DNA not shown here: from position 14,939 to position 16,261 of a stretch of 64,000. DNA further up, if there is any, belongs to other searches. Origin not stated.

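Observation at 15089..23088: Operon of twelve tandem diversified membrane-protein paralogs terminated by a radical SAM/SPASM enzyme gene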

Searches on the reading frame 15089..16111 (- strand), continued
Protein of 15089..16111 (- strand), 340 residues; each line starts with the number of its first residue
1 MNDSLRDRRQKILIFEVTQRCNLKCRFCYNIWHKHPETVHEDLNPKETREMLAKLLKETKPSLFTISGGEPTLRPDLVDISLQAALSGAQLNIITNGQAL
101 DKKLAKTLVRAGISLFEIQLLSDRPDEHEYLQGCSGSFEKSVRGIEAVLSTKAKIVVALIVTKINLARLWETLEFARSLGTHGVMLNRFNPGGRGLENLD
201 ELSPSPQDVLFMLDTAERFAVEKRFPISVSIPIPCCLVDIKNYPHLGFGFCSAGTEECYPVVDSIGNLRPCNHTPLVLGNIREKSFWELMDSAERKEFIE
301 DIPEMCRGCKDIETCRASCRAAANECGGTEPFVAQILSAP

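Call 22: find_related_loci(query=A3, collection=genome_contigs, flank=5000)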
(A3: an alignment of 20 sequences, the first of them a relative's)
Query A3 (340 aa) in genome_contigs; peptide patterns used: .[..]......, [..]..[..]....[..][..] (x = any residue, [..] = any of these).
192 stretches matched a pattern; 179 encode a relative of the query (tblastn E <= 1e-3); the best 80 are kept; 80 distinct loci.
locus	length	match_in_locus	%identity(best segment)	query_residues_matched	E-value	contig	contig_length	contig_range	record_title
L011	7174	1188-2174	70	8-336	2e-162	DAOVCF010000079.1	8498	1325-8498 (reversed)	MAG TPA_asm: Candidatus Stahlbacteria bacterium isolate CSMAG_1024 CSMAG_1024_k141_2621335_length_8498_cov_20.9880, whol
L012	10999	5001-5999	67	7-339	2e-157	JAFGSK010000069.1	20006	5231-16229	MAG: candidate division WOR-3 bacterium isolate Zod_Metabat.887 k87_10569269, whole genome shotgun sequence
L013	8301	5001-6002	67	1-336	1e-156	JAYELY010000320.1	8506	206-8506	MAG: candidate division WOR-3 bacterium isolate MAG095 MAG095_320, whole genome shotgun sequence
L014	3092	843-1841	67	7-339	7e-158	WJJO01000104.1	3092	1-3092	MAG: candidate division WOR-3 bacterium isolate RBin_337 k141_1066399, whole genome shotgun sequence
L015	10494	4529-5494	43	8-329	2e-88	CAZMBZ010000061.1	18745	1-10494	MAG TPA_asm: uncultured Planctomycetaceae bacterium isolate binchicken_co181_571 genome assembly, contig: NODE_4748_leng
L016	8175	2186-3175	44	8-333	3e-88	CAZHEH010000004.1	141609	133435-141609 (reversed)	MAG TPA_asm: uncultured Planctomycetaceae bacterium isolate binchicken_co17_320 genome assembly, contig: NODE_300_length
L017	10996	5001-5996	42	8-339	9e-88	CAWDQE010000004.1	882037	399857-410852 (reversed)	MAG: uncultured Planctomycetia bacterium isolate MFD01231.bin.2.20 genome assembly, contig: contig_18409, whole genome s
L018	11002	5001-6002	42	4-333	6e-87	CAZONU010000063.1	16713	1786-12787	MAG TPA_asm: uncultured Planctomycetia bacterium isolate SRP068000_co4_470 genome assembly, contig: NODE_4044_length_167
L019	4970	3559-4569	42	5-336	8e-87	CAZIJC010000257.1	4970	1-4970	MAG TPA_asm: uncultured Anaerolineales bacterium isolate SRP068000_co4_80 genome assembly, contig: NODE_35595_length_497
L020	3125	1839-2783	43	11-326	5e-88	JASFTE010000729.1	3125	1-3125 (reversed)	MAG: Armatimonadota bacterium isolate D1103U20metaG_Bin_143 D1103U20metaG_FD_scaffold_15487_c1, whole genome shotgun seq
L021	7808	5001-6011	42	2-334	3e-86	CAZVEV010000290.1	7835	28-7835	MAG TPA_asm: uncultured Planctomycetaceae bacterium isolate binchicken_co65_125 genome assembly, contig: NODE_34541_leng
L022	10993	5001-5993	44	9-333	1e-85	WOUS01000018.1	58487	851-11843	MAG: Anaerolineaceae bacterium isolate X2_MetaBAT.10 scaffold_380, whole genome shotgun sequence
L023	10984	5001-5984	42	11-335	2e-85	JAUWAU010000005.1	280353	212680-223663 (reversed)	MAG: Armatimonadota bacterium isolate CSMAG_1302 CSMAG_1302_k141_658039_length_280353_cov_28.9956, whole genome shotgun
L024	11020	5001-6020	42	1-333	3e-85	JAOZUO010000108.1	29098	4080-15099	MAG: Deltaproteobacteria bacterium isolate GMC8.metabat2.102 GMC8_804_length_29098_cov_16.094033, whole genome shotgun s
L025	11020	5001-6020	42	1-338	2e-85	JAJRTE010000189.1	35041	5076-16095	MAG: Myxococcota bacterium isolate Dive96_bin1.27 k141_3171357, whole genome shotgun sequence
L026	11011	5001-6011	42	6-338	4e-85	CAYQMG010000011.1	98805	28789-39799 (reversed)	MAG TPA_asm: uncultured Gammaproteobacteria bacterium isolate binchicken_co219_296 genome assembly, contig: k141_588441,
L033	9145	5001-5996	41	7-334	6e-84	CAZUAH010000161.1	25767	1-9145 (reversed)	MAG TPA_asm: uncultured Pirellulaceae bacterium isolate SRP077602_co5_269 genome assembly, contig: NODE_9465_length_2576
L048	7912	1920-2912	42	9-333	2e-81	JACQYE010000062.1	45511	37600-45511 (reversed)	MAG: Chloroflexi bacterium isolate NC_groundwater_1533_Pr4_S-0.65um_58_9 SR1-18-Sp65_coassembly_scaffold_36678, whole ge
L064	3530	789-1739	39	9-326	8e-80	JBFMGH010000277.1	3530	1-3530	MAG: Cyanobacteriota bacterium isolate MAG292 MAG292_277, whole genome shotgun sequence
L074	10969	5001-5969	38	3-326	3e-78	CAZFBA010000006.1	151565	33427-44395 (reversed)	MAG TPA_asm: uncultured Gammaproteobacteria bacterium isolate SRP241341_co1_276 genome assembly, contig: NODE_107_length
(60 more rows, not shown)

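Call 25: search_protein_families(library=ncbifam, proteins=[L048:1207-1905:+, L017:3616-4980:+, L026:4418-4984:+, L033:4202-4987:+, L023:4093-4944:+, L064:220-753:+, L074:4245-4982:+], max_evalue=1)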
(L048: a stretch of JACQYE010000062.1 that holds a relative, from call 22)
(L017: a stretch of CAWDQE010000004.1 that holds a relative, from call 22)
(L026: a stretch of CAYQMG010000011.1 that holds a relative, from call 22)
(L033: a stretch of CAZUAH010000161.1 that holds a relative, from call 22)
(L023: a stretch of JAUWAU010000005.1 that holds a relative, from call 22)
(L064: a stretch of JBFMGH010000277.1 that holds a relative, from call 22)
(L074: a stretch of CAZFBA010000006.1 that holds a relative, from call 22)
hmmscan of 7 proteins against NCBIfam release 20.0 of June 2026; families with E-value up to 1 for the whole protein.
L048:1207-1905:+ (232 aa): 3 families
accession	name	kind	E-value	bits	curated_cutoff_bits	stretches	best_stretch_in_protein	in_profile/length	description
TIGR01409.1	TAT_signal_seq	domain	0.00013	22.1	16.7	1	3-22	1-20/29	twin-arginine translocation signal domain-containing protein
TIGR01562.1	FdhE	equivalog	0.062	12.9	187.65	1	134-232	46-145/305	formate dehydrogenase accessory protein FdhE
TIGR04519.1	MoCo_extend_TAT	equivalog_domain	0.1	12.6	20.6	0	3-10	38-45/45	TAT-variant-translocated molybdopterin oxidoreductase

L017:3616-4980:+ (454 aa): 2 families
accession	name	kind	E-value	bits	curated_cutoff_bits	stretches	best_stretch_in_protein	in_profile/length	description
NF058595.1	invert_tail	domain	0.0072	16.7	37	1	20-86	25-88/113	lipo-invert putative C-terminal anchoring domain-containing protein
NF011293.0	PRK14705.1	equivalog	0.081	10.4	2376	1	278-346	227-296/1224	1,4-alpha-glucan branching enzyme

L026:4418-4984:+ (188 aa): 1 family
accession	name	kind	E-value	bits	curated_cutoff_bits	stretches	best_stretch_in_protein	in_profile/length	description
NF009581.0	PRK13024.1-1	equivalog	0.0025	16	1058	1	122-185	47-110/752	protein translocase subunit SecDF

L033:4202-4987:+ (261 aa): 2 families
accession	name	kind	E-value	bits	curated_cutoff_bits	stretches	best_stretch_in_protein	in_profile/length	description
NF033606.1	heat_AAA_ClpK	exception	0.046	11.5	1900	1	188-258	495-564/949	heat shock survival AAA family ATPase ClpK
NF041175.1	RNAseHI_Thmprot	equivalog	0.14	12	140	1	193-246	81-133/143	ribonuclease HI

L023:4093-4944:+ (283 aa): 2 families
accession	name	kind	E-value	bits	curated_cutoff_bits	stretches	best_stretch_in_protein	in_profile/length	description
NF058595.1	invert_tail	domain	0.013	15.9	37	1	26-89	20-77/113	lipo-invert putative C-terminal anchoring domain-containing protein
TIGR04358.1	XXXCH_domain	subfamily_domain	0.15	12.6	40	0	194-267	6-78/90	GAK system XXXCH domain-containing protein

L064:220-753:+ (177 aa): 1 family
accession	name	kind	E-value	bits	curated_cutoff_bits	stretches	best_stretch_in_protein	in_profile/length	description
NF041007.1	cell_div_CdvA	equivalog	0.021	14.3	350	1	109-167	130-188/235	cell division protein CdvA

L074:4245-4982:+ (245 aa): 1 family
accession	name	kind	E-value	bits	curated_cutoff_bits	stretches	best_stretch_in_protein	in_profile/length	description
NF037953.1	frad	subfamily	0.93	8.3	400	0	91-154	179-242/304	septal junction protein FraD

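Call 26: search_protein_families(library=pfam, proteins=[L048:1207-1905:+, L017:3616-4980:+, L026:4418-4984:+, L033:4202-4987:+, L023:4093-4944:+, L064:220-753:+, L074:4245-4982:+], max_evalue=1)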
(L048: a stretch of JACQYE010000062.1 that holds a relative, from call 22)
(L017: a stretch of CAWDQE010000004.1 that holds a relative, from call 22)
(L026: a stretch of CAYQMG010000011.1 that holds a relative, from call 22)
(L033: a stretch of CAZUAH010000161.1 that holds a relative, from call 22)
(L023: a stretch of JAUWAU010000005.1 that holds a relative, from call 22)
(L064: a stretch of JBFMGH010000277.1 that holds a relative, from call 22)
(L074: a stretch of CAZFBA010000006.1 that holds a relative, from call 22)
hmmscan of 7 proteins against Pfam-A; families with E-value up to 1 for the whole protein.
L048:1207-1905:+ (232 aa): 2 families
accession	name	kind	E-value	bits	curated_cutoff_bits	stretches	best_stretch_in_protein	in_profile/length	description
PF10518.14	TAT_signal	-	0.0052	17.1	22.7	1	3-21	2-20/21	TAT (twin-arginine translocation) pathway signal sequence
PF18305.6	DNA_pol_A_exoN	-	0.086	13.6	23.5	1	136-207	10-83/87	3' to 5' exonuclease C-terminal domain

L017:3616-4980:+ (454 aa): 1 family
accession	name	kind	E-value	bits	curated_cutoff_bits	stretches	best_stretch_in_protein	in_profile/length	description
PF18641.6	LidA_Long_CC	-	0.055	13.8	26.5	0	233-276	99-142/177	LidA long coiled-coil domain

L026:4418-4984:+ (188 aa): 0 families

L033:4202-4987:+ (261 aa): 2 families
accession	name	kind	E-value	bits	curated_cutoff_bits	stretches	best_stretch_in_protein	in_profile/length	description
PF06711.16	DUF1198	-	0.37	11.2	25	0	8-34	4-30/143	Protein of unknown function (DUF1198)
PF09495.15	DUF2462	-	0.61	11.3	23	0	200-230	42-72/77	Protein of unknown function (DUF2462)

L023:4093-4944:+ (283 aa): 3 families
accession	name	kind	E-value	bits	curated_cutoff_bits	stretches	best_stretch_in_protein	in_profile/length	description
PF25592.1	DUF7937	-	2.7e-05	23.6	31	1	17-102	231-316/402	Domain of unknown function (DUF7937)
PF13567.11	DUF4131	-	0.011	15.8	31.6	1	35-85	6-48/165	Domain of unknown function (DUF4131)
PF23917.1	DUF7256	-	0.15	12.3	27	1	91-125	8-41/138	Domain of unknown function (DUF7256)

L064:220-753:+ (177 aa): 1 family
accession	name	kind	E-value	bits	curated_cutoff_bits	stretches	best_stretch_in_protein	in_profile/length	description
PF22750.1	Sol_i_2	-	0.18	12.3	26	0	58-101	44-87/90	Ant venom allergen Sol i 2 family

L074:4245-4982:+ (245 aa): 0 families

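Call 30: search_solved_structures(query=window:15089-16111:-, max_evalue=0.00001)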
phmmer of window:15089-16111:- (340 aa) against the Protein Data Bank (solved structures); distinct sequences matched with E-value up to 0.00001: 8.
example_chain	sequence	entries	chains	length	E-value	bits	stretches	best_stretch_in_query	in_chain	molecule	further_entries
4k37_A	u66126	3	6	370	7.8e-10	41.6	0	253-322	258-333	Anaerobic sulfatase-maturating enzyme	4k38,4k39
4k36_A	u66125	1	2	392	9.2e-10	41.4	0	253-322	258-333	Anaerobic sulfatase-maturating enzyme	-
6efn_A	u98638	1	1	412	6.7e-09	38.6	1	15-203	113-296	Sporulation killing factor maturation protein SkfB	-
7tol_A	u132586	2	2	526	1.1e-07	34.6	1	15-129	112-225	glycerol dibiphytanyl glycerol tetraether - macrocyclic archaeol synthase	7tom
6c8v_A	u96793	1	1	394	5.9e-07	32.2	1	13-121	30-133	Coenzyme PQQ synthesis protein E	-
7vob_C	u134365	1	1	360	8.8e-07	31.6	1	8-149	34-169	Cytosylglucuronate decarboxylase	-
7voc_C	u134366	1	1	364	9e-07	31.6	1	8-149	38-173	Cytosylglucuronate decarboxylase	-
8wm2_A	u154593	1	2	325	3.6e-06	29.6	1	3-126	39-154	Fe-S radical SAM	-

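Call 48: find_homologous_proteins(query=A4, max_evalue=0.00001)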
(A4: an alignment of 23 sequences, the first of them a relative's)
Query A4 (23 sequences) (232 aa, profile of the alignment): 486 proteins with E <= 0.00001 among 8000 candidates; the best 120 are listed.
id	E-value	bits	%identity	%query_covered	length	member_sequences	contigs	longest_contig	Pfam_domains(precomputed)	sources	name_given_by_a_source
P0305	5.8e-107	374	100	100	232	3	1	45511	-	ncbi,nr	ncbi:MAG: twin-arginine translocation signal domain-containing protein [Chloroflexi bacterium]|nr:tw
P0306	1.6e-106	373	81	100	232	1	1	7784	-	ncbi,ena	-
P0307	8.3e-105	367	76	100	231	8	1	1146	-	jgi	jgi:hypothetical protein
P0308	2.3e-104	366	76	100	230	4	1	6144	-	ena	-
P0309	2.5e-104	366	64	100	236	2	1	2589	-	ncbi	-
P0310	3.5e-104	365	72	100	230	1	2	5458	-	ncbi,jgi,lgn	-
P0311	6.1e-104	365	79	100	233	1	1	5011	-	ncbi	ncbi:MAG TPA: twin-arginine translocation signal domain-containing protein [Anaerolineales bacterium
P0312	8.3e-104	364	62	100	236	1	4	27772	-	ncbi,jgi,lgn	-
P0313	1.2e-103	364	76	100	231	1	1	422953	-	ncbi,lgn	-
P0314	1.9e-103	363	79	100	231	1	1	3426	-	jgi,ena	-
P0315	2.3e-103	363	78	100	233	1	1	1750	-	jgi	jgi:hypothetical protein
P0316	3.3e-103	362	79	100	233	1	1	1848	-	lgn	-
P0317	6.6e-103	361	73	100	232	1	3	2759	-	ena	-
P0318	6.8e-103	361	74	100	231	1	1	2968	-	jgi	jgi:hypothetical protein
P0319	9.0e-103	361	75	100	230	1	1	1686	-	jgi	jgi:hypothetical protein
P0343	2.1e-100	353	65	100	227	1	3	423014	-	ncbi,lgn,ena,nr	ncbi:MAG: hypothetical protein FD146_2615 [Anaerolineaceae bacterium]|nr:MAG: hypothetical protein F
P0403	2.1e-95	337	64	100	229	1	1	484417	-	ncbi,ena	-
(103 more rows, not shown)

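Call 61: predict_structure(alignment_id=A5)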
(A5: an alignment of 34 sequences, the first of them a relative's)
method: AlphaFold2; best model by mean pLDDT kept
length: 232 residues; sequences in the alignment: 34
mean_pLDDT: 76.2   pTM: 0.59
mean pLDDT of the five models: 76.2, 71.9, 69.7, 65.9, 65.3
residues with pLDDT >= 90: 55; 70-90: 102; 50-70: 51; < 50: 24
segments of 3 or more residues with pLDDT < 50: 23-31, 127-139
pLDDT, mean of each block of 10 residues (from residue 1): 69 76 47 52 71 92 86 87 96 97 97 89 62 43 76 84 84 75 71 70 59 80 90 70
secondary structure, 60 per line:
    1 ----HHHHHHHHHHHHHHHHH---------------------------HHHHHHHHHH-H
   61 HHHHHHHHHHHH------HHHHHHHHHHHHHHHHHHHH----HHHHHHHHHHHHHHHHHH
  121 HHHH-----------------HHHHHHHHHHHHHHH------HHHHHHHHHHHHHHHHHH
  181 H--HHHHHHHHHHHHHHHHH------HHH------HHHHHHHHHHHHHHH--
elements in order: H5-21 H49-58 H60-72 H79-98 H103-124 H142-156 H163-181 H184-200 H216-230

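Call 63: fold_search(model_id=the predicted structure, library=pdb)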
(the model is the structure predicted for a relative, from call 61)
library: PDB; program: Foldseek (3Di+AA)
matches with E <= 10: 140; with E <= 0.001: 0
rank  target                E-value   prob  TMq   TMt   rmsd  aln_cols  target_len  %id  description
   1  5cwb                  8.4e-01  0.41  0.22  0.25  16.1       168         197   14  Crystal structure of de novo designed helical repeat protein DHR4 (released 2015-12-16)
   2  4tql_A                1.1e+00  0.08  0.13  0.13  21.8       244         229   11  Computationally designed three helix bundle (released 2014-10-15)
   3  8cwy_A                1.2e+00  0.21  0.22  0.13  22.3       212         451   14  Accurate computational design of genetically encoded 3D protein crystals (released 2023-11-01)
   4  4tq6_A                1.3e+00  0.08  0.18  0.17  19.8       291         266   11  Structure of a UbiA homolog from Archaeoglobus fulgidus bound to Cd2+ (released 2014-07-16)
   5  7mwr_B                1.4e+00  0.16  0.19  0.18  18.1       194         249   14  Structure of De Novo designed beta sheet heterodimer LHD101A53/B4 (released 2022-01-19)
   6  4tq6_B                1.4e+00  0.08  0.17  0.15  19.5       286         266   12  Structure of a UbiA homolog from Archaeoglobus fulgidus bound to Cd2+ (released 2014-07-16)
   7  6e6y_A                1.5e+00  0.75  0.22  0.19   7.7        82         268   18  Dieckmann cyclase, NcmC (released 2019-07-31)
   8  6e6t_A                1.6e+00  0.69  0.22  0.19   8.9        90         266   18  Dieckmann cyclase, NcmC, bound to cerulenin (released 2019-07-31)
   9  7ae8_B                2.1e+00  0.13  0.18  0.25  19.6       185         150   11  Crystal structure of HEPN(R102A) toxin (released 2020-12-30)
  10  6ivm_C                2.4e+00  0.13  0.25  0.22  15.4       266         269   10  Crystal structure of a membrane protein P143A (released 2019-11-06)
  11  7te7                  2.4e+00  0.04  0.15  0.15  20.7       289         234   11  Estrogen Receptor Alpha Ligand Binding Domain in Complex with RAD1901 (released 2022-01-19)
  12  2rld_E                2.6e+00  0.13  0.19  0.34  10.9       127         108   13  CRYSTAL STRUCTURE OF A PROTEIN WITH UNKNOWN FUNCTION FROM S23 RIBOSOMAL PROTEIN FAMILY (BT_0352) FROM BACTEROIDES THET (released 2007-10-30)
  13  8uhw_F                2.6e+00  0.07  0.12  0.11  15.8       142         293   15  The structure of the Clostridium thermocellum AdhE spirosome (released 2024-08-21)
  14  7vdm_R                2.8e+00  0.06  0.17  0.16  19.9       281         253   12  Cryo-EM structure of pseudoallergen receptor MRGPRX2 complex with substance P (released 2021-12-01)
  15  4wyv_G                2.8e+00  0.04  0.11  0.11  16.6       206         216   14  Crystal Structure of Human Translin in Open Conformation (released 2014-11-26)
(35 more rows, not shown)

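Call 72: list_cluster_members(proteins=[P0044, P0002, P0045])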
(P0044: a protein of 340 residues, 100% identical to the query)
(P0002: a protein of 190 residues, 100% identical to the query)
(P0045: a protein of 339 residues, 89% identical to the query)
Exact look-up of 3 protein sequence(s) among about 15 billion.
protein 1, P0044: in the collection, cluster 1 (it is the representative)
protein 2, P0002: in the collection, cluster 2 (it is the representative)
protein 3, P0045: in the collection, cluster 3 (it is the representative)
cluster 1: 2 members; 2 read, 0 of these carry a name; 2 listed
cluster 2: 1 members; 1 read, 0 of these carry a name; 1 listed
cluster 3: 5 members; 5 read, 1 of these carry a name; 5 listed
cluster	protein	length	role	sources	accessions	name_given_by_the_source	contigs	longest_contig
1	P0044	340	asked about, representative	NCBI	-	-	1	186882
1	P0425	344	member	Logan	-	-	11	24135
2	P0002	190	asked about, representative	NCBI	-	-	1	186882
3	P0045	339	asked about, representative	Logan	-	-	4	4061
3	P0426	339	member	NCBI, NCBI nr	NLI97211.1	radical SAM protein [bacterium]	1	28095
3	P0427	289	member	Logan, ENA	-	-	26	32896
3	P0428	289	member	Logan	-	-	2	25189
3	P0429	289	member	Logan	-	-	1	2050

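Call 75: find_encoding_contigs(protein=P0343, flank=4000, max_places=1)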
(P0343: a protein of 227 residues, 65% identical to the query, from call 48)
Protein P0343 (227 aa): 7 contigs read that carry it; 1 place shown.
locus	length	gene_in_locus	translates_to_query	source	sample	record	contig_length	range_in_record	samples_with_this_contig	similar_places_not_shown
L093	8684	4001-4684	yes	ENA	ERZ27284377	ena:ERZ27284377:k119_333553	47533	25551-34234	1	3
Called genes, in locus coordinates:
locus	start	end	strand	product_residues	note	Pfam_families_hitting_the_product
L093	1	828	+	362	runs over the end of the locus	PF00154:RecA_N, PF08423:Rad51, PF06745:ATPase (weak), PF27531:MT3502_N (weak), PF21096:RecA_C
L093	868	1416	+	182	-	PF16158:N_BRCA1_IG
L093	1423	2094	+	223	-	PF01863:YgjP-like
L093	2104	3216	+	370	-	-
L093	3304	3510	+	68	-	PF04014:MazE_antitoxin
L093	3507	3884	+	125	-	PF01850:PIN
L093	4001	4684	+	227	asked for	-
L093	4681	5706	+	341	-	PF13353:Fer4_12 (weak), PF04055:Radical_SAM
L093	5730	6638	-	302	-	PF00892:EamA (weak)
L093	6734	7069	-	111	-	PF00254:FKBP_C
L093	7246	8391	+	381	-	PF07676:PD40 (weak), PF26549:Tricorn_N (weak), PF26550:Tricorn_2nd, PF26549:Tricorn_N, PF07676:PD40, PF26549:Tricorn_N, PF26550:Tricorn_2nd, PF07676:PD40, +4 more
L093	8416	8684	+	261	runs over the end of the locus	PF01909:NTP_transf_2 (weak), PF13427:AadA_C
